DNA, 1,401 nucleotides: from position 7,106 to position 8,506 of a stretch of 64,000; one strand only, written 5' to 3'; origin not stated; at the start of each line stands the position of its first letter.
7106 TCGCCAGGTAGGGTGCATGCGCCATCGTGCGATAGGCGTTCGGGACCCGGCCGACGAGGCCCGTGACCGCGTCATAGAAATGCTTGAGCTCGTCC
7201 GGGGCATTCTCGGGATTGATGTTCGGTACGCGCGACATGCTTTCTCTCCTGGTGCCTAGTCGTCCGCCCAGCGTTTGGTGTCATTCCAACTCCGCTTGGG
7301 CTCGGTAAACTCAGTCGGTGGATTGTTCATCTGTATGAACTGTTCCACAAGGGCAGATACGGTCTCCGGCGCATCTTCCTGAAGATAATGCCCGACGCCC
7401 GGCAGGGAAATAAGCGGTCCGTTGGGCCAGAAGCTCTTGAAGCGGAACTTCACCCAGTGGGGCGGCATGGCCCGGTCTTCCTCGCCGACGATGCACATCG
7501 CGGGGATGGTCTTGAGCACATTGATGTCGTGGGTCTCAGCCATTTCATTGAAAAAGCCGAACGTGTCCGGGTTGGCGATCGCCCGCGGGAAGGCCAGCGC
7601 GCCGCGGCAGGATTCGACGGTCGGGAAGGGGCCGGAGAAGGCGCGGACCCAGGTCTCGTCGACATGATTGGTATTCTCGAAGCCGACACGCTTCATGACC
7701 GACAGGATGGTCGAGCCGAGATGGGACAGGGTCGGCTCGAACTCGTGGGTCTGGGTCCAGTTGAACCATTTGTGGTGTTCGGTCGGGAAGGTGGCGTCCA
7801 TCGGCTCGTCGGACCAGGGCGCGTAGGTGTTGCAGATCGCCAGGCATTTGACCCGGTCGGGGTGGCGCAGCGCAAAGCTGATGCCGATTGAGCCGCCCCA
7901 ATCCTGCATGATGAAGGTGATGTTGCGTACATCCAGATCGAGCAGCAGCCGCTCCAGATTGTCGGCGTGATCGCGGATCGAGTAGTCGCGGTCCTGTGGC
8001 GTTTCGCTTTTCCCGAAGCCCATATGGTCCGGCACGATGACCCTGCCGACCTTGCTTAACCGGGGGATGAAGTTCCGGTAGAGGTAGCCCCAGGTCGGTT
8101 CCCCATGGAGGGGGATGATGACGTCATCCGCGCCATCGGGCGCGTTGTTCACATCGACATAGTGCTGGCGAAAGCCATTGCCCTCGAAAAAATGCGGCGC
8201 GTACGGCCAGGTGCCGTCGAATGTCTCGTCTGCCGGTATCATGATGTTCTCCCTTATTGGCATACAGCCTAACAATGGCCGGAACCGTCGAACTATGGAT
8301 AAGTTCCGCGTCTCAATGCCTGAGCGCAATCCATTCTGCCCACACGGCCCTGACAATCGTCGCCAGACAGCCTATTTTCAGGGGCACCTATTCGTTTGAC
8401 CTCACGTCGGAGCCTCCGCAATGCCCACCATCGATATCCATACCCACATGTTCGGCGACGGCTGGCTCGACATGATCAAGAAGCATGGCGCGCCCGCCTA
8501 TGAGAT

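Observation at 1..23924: Three mechanistically distinct dehalogenase types within 24 kb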

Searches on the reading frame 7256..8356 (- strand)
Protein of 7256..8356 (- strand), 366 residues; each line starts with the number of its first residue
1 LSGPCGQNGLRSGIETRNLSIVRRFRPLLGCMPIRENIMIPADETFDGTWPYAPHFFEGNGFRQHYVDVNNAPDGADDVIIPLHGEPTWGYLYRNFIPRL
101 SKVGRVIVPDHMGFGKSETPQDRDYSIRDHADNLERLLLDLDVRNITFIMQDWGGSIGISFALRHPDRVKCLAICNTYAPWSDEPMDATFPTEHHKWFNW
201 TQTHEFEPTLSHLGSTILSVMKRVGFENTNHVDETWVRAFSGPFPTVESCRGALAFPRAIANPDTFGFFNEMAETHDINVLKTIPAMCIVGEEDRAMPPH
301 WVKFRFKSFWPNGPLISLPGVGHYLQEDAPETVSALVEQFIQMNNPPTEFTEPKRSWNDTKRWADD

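Call 4: search_protein_families(library=pfam, proteins=[window:7256-8356:-])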
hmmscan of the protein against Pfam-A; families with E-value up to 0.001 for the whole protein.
window:7256-8356:- (366 aa): 3 families
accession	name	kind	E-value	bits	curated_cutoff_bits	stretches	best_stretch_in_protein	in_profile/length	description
PF00561.26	Abhydrolase_1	-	1.3e-26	94.2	25.8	1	79-330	2-245/245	alpha/beta hydrolase fold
PF12697.13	Abhydrolase_6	-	3.6e-14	54.4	26.3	1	83-335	4-216/217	Alpha/beta hydrolase family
PF12146.15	Hydrolase_4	-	0.00028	20.7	27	1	78-179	5-111/239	Serine aminopeptidase, S33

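Call 7: search_protein_families(library=ncbifam, proteins=[window:7256-8356:-], max_evalue=0.001)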
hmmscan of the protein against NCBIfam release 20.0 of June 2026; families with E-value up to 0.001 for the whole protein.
window:7256-8356:- (366 aa): 26 families (the best 25 are shown)
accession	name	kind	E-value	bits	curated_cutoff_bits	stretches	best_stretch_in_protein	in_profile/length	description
NF002043.0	PRK00870.1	subfamily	7.9e-46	156.9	265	1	43-344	8-301/302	haloalkane dehalogenase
NF002938.0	PRK03592.1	equivalog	7.2e-40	137.2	241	1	74-344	27-292/298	haloalkane dehalogenase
NF002873.0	PRK03204.1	equivalog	6.7e-33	114.2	466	1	49-338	11-283/286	haloalkane dehalogenase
TIGR03056.1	bchO_mg_che_rel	equivalog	2.6e-18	66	172.55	2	70-171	23-122/278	alpha/beta fold hydrolase BchO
NF051488.1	bifunc_PcaDC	exception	5.9e-18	65.1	390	2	92-180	27-114/375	bifunctional 3-oxoadipate enol-lactonase/4-carboxymuconolactone decarboxylase PcaDC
TIGR02427.1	protocat_pcaD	equivalog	1.1e-17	64.3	255.85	1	92-179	28-114/251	3-oxoadipate enol-lactonase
NF051487.1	bifunc_PcaCD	exception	1.8e-14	53.7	430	1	98-184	193-278/413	bifunctional 4-carboxymuconolactone decarboxylase/3-oxoadipate enol-lactonase PcaCD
NF045632.1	hydroxlase_HsaD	equivalog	4.6e-13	48.8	400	1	65-341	22-288/290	4,5:9,10-diseco-3-hydroxy-5,9,17-trioxoandrosta-1(10),2-diene-4-oate hydrolase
NF050089.1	i_nPHAscl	equivalog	1.6e-12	47.1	300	1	75-176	16-116/288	intracellular short-chain-length polyhydroxyalkanoate depolymerase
TIGR03611.1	RutD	equivalog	1e-11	44.7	238.5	1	90-179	26-115/258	pyrimidine utilization protein D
NF052610.1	macro_16_ester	equivalog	2.3e-09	37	420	1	93-189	40-144/281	alpha/beta fold macrolide esterase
TIGR01250.1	pro_imino_pep_2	subfamily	2.6e-09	37.1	167.65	1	75-178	23-130/288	proline iminopeptidase-family hydrolase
NF053693.1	esterase_mleCBF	exception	4.3e-08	32.9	564.5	1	94-175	41-125/279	CBF family alpha/beta fold macrolide esterase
NF045945.1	ProImpepLactob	equivalog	8.3e-08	32.1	400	1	65-179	16-133/293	proline iminopeptidase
TIGR01249.1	pro_imino_pep_1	equivalog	2.5e-07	30.1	259.75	1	64-174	16-125/307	prolyl aminopeptidase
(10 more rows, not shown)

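Call 8: search_solved_structures(query=window:7256-8356:-, max_evalue=1e-10)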
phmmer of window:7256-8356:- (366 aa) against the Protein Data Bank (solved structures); distinct sequences matched with E-value up to 1e-10: 151 (the best 60 are shown).
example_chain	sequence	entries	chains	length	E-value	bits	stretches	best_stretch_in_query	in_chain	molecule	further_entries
1hde_A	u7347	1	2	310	1.8e-34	122.4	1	49-336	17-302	HALOALKANE DEHALOGENASE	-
1bee_A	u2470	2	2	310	5.1e-34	120.9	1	49-336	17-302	HALOALKANE DEHALOGENASE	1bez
1b6g_A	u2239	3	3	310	5.3e-34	120.8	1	49-336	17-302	HALOALKANE DEHALOGENASE | PROTEIN (HALOALKANE DEHALOGENASE)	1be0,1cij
1edb_A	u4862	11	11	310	5.4e-34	120.8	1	49-336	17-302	HALOALKANE DEHALOGENASE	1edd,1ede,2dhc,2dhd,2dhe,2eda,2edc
6f9o_A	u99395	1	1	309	1e-33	119.9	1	57-344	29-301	Haloalkane dehalogenase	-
8ooh_A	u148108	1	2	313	9.8e-32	113.4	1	50-342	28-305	Alpha/beta fold hydrolase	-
8ckp_D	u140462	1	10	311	1.3e-31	113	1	50-342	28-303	Alpha/beta fold hydrolase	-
6y9g_A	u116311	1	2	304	3e-29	105.2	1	49-342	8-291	Ancestral haloalkane dehalogenase AncHLD5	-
6y9f_A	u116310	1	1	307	7.9e-29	103.8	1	71-337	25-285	Ancestral haloalkane dehalogenase AncHLD3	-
4mj3_A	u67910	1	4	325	5.7e-28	101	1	43-349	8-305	Haloalkane dehalogenase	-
8oe6_A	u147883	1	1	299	2.1e-27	99.1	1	49-180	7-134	Structure of hyperstable haloalkane dehalogenase variant DhaA231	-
6y9e_A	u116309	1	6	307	2.4e-27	98.9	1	78-340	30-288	Ancestral haloalkane dehalogenase AncHLD2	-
2xt0_A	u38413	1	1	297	3.4e-27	98.4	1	41-178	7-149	HALOALKANE DEHALOGENASE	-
5flk_A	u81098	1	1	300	9.6e-27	96.9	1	50-180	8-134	DHAA101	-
3fwh_A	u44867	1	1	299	1.1e-26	96.7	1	50-185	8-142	Haloalkane dehalogenase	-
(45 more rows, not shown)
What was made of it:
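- On Haloalkane dehalogenase family in the broad sense (gene 7256-8242): The 60 PDB sequence matches listed are HLDs, engineered or ancestral derivatives of them, or the HLD-III-like DhmeA (call 8).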

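Call 12: search_solved_structures(query=window:7256-8356:-, max_evalue=1e-30, show_alignments=5)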
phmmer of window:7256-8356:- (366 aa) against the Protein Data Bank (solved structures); distinct sequences matched with E-value up to 1e-30: 7.
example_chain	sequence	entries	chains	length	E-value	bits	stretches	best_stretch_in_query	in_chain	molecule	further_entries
1hde_A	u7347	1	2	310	1.8e-34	122.4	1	49-336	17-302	HALOALKANE DEHALOGENASE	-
1bee_A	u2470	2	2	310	5.1e-34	120.9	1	49-336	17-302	HALOALKANE DEHALOGENASE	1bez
1b6g_A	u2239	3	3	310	5.3e-34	120.8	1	49-336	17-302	HALOALKANE DEHALOGENASE | PROTEIN (HALOALKANE DEHALOGENASE)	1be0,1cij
1edb_A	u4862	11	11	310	5.4e-34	120.8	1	49-336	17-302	HALOALKANE DEHALOGENASE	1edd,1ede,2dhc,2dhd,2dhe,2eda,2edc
6f9o_A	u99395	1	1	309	1e-33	119.9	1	57-344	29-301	Haloalkane dehalogenase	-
8ooh_A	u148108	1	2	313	9.8e-32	113.4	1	50-342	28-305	Alpha/beta fold hydrolase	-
8ckp_D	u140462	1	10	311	1.3e-31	113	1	50-342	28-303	Alpha/beta fold hydrolase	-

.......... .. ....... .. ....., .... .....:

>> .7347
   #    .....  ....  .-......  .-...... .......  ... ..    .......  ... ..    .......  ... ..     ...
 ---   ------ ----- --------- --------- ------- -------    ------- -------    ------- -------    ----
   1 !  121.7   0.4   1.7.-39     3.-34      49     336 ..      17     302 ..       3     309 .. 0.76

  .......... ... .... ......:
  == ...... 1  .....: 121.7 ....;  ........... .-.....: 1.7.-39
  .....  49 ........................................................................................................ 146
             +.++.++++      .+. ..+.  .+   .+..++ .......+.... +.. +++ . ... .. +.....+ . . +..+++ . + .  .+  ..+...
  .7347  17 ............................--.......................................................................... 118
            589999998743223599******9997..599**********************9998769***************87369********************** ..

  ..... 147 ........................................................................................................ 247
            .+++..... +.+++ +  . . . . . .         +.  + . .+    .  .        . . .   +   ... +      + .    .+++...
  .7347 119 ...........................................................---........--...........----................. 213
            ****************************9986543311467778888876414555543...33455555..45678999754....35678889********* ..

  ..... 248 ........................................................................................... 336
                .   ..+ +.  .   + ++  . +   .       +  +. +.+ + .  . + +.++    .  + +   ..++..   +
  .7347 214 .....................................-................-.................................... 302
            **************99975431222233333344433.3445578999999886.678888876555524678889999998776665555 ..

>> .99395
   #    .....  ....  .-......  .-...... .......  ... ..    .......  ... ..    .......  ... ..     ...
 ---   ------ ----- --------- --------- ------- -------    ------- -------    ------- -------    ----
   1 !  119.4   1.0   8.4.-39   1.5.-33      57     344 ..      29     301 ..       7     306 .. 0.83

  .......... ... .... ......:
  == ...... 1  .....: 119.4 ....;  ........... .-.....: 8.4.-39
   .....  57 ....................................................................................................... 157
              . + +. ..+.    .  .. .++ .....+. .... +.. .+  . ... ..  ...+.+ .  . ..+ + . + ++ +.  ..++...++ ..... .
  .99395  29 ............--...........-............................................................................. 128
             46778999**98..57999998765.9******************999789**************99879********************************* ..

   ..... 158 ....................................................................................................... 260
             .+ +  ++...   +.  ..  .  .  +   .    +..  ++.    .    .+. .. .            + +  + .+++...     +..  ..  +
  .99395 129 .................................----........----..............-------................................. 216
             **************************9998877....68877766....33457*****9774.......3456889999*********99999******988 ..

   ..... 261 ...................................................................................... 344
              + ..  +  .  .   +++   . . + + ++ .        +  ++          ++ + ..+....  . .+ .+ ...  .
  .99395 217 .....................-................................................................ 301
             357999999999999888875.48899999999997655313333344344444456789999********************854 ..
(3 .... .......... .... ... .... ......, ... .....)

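Call 19: find_homologous_proteins(query=window:7256-8242:-, max_evalue=1e-20)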
Query window:7256-8242:- (328 aa): 4179 proteins with E <= 1e-20 among 4862 candidates; the best 120 are listed.
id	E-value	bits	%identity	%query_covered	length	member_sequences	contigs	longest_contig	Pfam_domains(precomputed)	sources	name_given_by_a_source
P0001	9.4e-206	701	89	99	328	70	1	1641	PF12697.14,PF00561.27,PF12146.16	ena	-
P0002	4.2e-197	672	82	100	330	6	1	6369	PF12697.14,PF00561.27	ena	-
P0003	1.2e-196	671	83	100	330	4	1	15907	PF12697.14,PF00561.27,PF12146.16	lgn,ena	-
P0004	1.5e-196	670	84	100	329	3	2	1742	PF12697.14,PF00561.27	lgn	-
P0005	3.9e-196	669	84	99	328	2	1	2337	PF12697.14,PF00561.27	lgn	-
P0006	3.4e-193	659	83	100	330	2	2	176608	PF12697.14,PF00561.27,PF12146.16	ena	-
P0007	7.3e-177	606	74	99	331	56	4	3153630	PF12697.14,PF00561.27,PF12146.16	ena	-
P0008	1.5e-164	565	83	87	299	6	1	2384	PF12697.14,PF00561.27,PF12146.16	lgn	-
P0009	3.5e-163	561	69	100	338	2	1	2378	PF12697.14,PF00561.27,PF12146.16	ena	-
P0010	1.4e-158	546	67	100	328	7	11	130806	PF12697.14,PF00561.27,PF12146.16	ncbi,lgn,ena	-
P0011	3.6e-154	531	65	99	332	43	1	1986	PF12697.14,PF00561.27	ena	-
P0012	1.2e-153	529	69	93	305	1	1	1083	PF12697.14,PF00561.27,PF12146.16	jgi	jgi:haloalkane dehalogenase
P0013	4.2e-153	528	68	98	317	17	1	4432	PF12697.14,PF00561.27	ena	-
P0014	4.6e-152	524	65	99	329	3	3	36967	PF12697.14,PF00561.27,PF12146.16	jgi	jgi:pimeloyl-ACP methyl ester carboxylesterase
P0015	2.6e-151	522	64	99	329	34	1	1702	PF12697.14,PF00561.27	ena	-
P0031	2.2e-141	489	67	94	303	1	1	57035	PF12697.14,PF00561.27,PF12146.16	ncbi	-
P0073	8.1e-119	415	58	93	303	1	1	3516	PF12697.14,PF00561.27,PF12146.16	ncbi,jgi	ncbi:MAG: alpha/beta fold hydrolase [Gemmatimonadota bacterium]|jgi:haloalkane dehalogenase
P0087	9.9e-118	411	58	93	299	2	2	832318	PF12697.14,PF00561.27,PF12146.16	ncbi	ncbi:MAG: alpha/beta fold hydrolase [Dehalococcoidia bacterium]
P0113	2.8e-116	406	58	93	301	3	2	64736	PF12697.14,PF00561.27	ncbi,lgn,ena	-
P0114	4.3e-116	406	60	93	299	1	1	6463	PF12697.14,PF00561.27,PF12146.16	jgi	jgi:haloalkane dehalogenase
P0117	1.3e-115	404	60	93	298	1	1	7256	PF12697.14,PF00561.27,PF12146.16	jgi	jgi:haloalkane dehalogenase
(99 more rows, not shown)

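Call 20: find_encoding_contigs(protein=P0006, flank=10000, max_places=3)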
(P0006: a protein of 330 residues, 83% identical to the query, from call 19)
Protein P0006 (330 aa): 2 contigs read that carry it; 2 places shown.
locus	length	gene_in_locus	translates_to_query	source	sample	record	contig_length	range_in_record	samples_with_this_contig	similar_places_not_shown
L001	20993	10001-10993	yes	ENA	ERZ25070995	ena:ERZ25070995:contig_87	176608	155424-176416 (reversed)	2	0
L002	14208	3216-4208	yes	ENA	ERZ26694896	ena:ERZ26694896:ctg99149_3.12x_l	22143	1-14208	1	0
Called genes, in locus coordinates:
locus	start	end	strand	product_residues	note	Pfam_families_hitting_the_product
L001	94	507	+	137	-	-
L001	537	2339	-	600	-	PF00009:GTP_EFTU, PF03144:GTP_EFTU_D2, PF14492:EFG_III (weak), PF00679:EFG_C, PF06421:LepA_C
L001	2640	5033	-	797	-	PF01588:tRNA_bind, PF03483:B3_4, PF03484:B5, PF17759:tRNA_synthFbeta, PF03147:FDX-ACB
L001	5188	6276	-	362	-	PF02912:Phe_tRNA-synt_N, PF01409:tRNA-synt_2d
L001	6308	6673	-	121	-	PF00453:Ribosomal_L20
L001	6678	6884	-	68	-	PF01632:Ribosomal_L35p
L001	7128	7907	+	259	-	PF00106:adh_short, PF08659:KR, PF01370:Epimerase (faint), PF13561:adh_short_C2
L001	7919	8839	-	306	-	PF00903:Glyoxalase (weak), PF22247:Diox-like_N, PF00903:Glyoxalase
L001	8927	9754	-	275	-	PF04909:Amidohydro_2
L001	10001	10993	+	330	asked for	PF00561:Abhydrolase_1, PF12146:Hydrolase_4 (faint), PF12697:Abhydrolase_6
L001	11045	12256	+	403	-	PF02771:Acyl-CoA_dh_N, PF02770:Acyl-CoA_dh_M, PF00441:Acyl-CoA_dh_1, PF08028:Acyl-CoA_dh_2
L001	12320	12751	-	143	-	PF05198:IF3_N, PF00707:IF3_C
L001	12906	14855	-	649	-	PF02824:TGS, PF07973:tRNA_SAD, PF00587:tRNA-synt_2b, PF03129:HGTP_anticodon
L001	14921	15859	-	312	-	PF01075:Glyco_transf_9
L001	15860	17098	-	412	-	PF13439:Glyco_transf_4, PF13579:Glyco_trans_4_4, PF20706:GT4-conflict (weak), PF00534:Glycos_transf_1, PF13692:Glyco_trans_1_4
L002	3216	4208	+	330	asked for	PF00561:Abhydrolase_1, PF12146:Hydrolase_4 (faint), PF12697:Abhydrolase_6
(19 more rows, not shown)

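Call 21: find_encoding_contigs(protein=P0007, flank=10000, max_places=3)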
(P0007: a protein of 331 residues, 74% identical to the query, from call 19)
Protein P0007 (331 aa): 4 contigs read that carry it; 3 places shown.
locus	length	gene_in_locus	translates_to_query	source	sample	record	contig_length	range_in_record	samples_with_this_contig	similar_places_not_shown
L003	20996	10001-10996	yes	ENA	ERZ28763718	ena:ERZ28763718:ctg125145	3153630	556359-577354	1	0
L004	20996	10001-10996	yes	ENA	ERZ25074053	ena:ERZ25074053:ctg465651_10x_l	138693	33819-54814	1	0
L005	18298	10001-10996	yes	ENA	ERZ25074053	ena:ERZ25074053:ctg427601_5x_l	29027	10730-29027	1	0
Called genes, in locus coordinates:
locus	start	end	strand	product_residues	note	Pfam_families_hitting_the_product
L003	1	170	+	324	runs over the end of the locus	PF00294:PfkB, PF08543:Phos_pyr_kin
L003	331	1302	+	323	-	PF01145:Band_7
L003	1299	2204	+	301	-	PF01145:Band_7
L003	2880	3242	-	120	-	PF00190:Cupin_1 (weak), PF02311:AraC_binding, PF07883:Cupin_2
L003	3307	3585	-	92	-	-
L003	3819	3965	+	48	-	-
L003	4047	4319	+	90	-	-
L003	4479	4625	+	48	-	-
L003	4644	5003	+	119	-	-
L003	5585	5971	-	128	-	PF07883:Cupin_2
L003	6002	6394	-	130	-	PF02311:AraC_binding (weak), PF07883:Cupin_2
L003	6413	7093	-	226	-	PF04199:Cyclase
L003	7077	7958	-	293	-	PF00561:Abhydrolase_1, PF12146:Hydrolase_4, PF12697:Abhydrolase_6, PF03096:Ndr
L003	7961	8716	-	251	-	PF02633:Creatininase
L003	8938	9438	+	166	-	PF00383:dCMP_cyt_deam_1, PF14437:MafB19-deam, PF14439:Bd3614-deam (weak)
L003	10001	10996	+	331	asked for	PF00561:Abhydrolase_1, PF12146:Hydrolase_4 (faint), PF12697:Abhydrolase_6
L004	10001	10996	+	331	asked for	PF00561:Abhydrolase_1, PF12146:Hydrolase_4 (faint), PF12697:Abhydrolase_6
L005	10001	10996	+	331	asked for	PF00561:Abhydrolase_1, PF12146:Hydrolase_4 (faint), PF12697:Abhydrolase_6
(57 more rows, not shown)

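Call 31: find_related_loci(query=window:7256-8242:-, collection=genome_contigs, flank=10000)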
Query window:7256-8242:- (328 aa) in genome_contigs; peptide patterns used: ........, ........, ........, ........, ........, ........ (x = any residue, [..] = any of these).
599 stretches matched a pattern (row limit reached: there are more); 587 encode a relative of the query (tblastn E <= 1e-3); the best 80 are kept; 80 distinct loci.
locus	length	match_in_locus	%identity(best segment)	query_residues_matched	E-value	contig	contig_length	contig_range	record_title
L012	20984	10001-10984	97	1-328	0e+0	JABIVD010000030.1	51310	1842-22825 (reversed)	MAG: Rhodospirillaceae bacterium isolate SI072_bin63 k141_383124, whole genome shotgun sequence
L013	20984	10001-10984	90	1-328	0e+0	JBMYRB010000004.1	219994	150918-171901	MAG: Alphaproteobacteria bacterium isolate ME_XS_2303_bin_7 ME_XS_2303_bin_7_3, whole genome shotgun sequence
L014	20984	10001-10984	87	1-328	0e+0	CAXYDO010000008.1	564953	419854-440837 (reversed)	MAG: uncultured Alphaproteobacteria bacterium isolate FRAM_RAS_F4_11_2016-MAG_9 genome assembly, contig: FRAM_RAS_F4_11_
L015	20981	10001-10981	74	1-326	4e-173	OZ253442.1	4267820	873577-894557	MAG: bacterium isolate e26f613c-7608-46b1-ae07-a2f8df169297 genome assembly, chromosome: 1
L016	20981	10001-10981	74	1-326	2e-168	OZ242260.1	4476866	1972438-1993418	MAG: bacterium isolate ae33526c-e769-4de9-a2b0-9dbe0155474d genome assembly, chromosome: 1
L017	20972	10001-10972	66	1-326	1e-155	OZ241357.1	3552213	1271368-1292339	MAG: Alphaproteobacteria bacterium isolate 88d555cd-2633-4b86-a1be-1e9adaae3909 genome assembly, chromosome: 1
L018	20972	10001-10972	65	1-326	1e-154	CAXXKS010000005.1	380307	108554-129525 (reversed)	MAG: Alphaproteobacteria bacterium isolate 9bb74b87-2c64-497b-9104-8e9834e062e5 genome assembly, contig: contig_5, whole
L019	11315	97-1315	67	1-327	7e-158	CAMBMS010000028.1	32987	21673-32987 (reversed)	MAG: Asaia bogorensis isolate TrH-03may19-15 genome assembly, contig: TrH-03may19-C2041, whole genome shotgun sequence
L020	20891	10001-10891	61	1-306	4e-119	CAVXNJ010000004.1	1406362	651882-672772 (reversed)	MAG: uncultured Acidimicrobiales bacterium isolate MFD02832.bin.1.185 genome assembly, contig: contig_18593, whole genom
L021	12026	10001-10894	59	1-307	6e-118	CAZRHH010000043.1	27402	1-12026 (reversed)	MAG TPA_asm: uncultured Dehalococcoidia bacterium isolate SRP136066_co1_29 genome assembly, contig: NODE_1474_length_274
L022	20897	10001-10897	57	1-306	1e-117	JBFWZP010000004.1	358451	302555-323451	MAG: Dehalococcoidia bacterium isolate CA_2019_TPBS_190 NODE_218_length_358451_cov_37.967342_TPBS, whole genome shotgun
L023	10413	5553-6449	58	1-304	3e-117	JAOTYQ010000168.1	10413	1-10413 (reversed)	MAG: Acidimicrobiia bacterium isolate 21_Jan_SF_Bin50 21_Jan_SF_Bin50_scaffold_5287_c1, whole genome shotgun sequence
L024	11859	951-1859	54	1-307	4e-114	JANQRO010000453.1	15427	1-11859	MAG: Myxococcota bacterium isolate IP29b_bin.68 k99_2148275, whole genome shotgun sequence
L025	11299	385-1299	56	1-307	3e-113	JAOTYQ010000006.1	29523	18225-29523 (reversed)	MAG: Acidimicrobiia bacterium isolate 21_Jan_SF_Bin50 21_Jan_SF_Bin50_scaffold_796_c1, whole genome shotgun sequence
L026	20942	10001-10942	54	1-320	6e-112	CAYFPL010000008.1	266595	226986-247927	MAG TPA_asm: uncultured Rhodospirillaceae bacterium isolate ERP019367_co1_99 genome assembly, contig: NODE_51_length_266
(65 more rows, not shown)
